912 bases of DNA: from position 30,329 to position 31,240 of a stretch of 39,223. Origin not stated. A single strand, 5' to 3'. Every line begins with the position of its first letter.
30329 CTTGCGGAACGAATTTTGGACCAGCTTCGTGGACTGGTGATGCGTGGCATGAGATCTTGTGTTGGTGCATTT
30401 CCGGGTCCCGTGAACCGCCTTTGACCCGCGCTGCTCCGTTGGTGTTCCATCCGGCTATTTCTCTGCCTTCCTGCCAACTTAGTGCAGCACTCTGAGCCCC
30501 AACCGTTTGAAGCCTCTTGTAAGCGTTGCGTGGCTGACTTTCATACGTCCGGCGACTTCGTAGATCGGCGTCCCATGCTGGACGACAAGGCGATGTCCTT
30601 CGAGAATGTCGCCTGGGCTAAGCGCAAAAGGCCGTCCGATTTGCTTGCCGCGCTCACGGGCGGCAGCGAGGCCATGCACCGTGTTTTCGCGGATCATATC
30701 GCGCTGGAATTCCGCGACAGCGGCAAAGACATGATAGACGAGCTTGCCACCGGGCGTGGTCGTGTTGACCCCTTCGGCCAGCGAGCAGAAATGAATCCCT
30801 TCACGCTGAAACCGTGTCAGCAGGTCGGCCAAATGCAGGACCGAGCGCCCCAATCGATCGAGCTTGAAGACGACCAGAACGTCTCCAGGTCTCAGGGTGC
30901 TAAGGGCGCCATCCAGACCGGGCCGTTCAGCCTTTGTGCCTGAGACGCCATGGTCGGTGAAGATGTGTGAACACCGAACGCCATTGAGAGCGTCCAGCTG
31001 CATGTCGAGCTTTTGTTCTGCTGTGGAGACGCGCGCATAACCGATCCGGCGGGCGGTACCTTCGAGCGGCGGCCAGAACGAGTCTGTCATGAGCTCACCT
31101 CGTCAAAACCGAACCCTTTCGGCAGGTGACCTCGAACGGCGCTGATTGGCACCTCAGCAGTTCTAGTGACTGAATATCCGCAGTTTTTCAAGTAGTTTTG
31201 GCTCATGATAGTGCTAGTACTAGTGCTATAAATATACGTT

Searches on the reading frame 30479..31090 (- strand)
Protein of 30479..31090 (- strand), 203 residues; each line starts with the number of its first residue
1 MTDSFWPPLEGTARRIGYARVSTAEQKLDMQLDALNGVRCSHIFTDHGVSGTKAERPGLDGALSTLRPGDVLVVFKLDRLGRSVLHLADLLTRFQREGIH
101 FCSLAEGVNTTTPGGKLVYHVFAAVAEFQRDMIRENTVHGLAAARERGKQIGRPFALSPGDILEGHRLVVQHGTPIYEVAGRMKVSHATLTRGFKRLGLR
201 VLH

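Call 5: search_protein_families(library=pfam, proteins=[window:30479-31090:-], max_evalue=0.01)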
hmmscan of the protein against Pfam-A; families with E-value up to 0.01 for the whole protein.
window:30479-31090:- (203 aa): 1 family
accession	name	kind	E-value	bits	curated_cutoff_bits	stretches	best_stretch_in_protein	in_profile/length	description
PF00239.26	Resolvase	-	8.6e-44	149.6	23.3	1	16-149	2-144/145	Resolvase, N terminal domain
